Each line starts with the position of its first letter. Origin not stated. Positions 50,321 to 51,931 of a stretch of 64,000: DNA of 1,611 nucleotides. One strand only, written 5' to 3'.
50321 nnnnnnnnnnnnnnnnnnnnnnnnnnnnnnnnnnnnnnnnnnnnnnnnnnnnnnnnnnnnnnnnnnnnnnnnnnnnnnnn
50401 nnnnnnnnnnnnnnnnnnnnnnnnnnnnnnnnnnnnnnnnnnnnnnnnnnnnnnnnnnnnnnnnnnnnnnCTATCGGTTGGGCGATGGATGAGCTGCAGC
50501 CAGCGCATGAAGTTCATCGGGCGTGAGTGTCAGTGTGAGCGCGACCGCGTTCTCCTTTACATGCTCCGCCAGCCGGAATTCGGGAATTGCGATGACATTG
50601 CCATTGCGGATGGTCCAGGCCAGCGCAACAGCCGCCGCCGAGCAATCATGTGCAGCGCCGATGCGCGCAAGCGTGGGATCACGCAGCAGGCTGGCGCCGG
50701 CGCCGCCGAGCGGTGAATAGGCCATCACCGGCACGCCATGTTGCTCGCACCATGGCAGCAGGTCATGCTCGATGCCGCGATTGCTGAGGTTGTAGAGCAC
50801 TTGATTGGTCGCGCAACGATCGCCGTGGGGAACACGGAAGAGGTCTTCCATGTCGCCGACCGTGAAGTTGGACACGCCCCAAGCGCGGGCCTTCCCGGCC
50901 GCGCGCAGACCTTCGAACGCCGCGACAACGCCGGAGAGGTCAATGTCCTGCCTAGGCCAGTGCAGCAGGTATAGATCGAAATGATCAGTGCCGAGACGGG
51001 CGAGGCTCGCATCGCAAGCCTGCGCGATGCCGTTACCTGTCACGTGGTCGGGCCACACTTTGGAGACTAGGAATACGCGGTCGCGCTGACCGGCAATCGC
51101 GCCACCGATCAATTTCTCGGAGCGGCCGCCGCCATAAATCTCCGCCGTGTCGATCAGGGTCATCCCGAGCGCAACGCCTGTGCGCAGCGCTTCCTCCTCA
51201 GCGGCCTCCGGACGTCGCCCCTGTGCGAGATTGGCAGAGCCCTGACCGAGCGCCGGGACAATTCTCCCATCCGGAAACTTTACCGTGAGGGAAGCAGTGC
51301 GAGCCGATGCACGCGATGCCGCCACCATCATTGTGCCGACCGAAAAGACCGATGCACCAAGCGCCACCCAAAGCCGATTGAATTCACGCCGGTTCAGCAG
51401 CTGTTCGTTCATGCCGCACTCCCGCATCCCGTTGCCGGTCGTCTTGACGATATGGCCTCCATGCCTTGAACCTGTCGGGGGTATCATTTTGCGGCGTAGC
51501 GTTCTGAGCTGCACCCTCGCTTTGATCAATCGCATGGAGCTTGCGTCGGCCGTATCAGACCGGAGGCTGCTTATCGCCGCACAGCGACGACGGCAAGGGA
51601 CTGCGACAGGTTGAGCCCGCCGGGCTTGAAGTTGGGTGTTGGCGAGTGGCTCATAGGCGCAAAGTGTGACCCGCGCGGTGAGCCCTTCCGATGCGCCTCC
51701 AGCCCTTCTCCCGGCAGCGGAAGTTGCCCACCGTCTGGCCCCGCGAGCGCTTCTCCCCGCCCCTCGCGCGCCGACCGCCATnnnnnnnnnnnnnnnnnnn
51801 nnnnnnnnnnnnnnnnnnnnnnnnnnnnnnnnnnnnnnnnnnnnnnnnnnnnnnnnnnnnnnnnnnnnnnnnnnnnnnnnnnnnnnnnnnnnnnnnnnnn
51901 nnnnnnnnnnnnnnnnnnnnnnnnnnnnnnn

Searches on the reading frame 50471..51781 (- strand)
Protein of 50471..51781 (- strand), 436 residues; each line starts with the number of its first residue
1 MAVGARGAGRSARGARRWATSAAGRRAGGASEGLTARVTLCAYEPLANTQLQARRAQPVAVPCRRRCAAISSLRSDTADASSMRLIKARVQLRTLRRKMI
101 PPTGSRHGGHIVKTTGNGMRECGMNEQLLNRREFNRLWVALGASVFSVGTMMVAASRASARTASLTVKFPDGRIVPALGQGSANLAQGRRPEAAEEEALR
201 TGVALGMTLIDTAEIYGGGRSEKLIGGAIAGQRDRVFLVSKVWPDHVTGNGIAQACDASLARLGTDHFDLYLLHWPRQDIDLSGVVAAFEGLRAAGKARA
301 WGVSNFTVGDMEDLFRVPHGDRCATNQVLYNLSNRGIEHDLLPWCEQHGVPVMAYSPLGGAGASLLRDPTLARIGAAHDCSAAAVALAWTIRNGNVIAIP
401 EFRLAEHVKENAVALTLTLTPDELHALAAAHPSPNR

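Call 60: search_protein_families(library=pfam, proteins=[window:50471-51781:-], max_evalue=0.00001)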
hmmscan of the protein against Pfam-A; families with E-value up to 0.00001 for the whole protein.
window:50471-51781:- (436 aa): 1 family
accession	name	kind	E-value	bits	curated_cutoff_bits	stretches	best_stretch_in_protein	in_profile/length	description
PF00248.27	Aldo_ket_red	-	3e-54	184.5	24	1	178-429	2-288/291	Aldo/keto reductase family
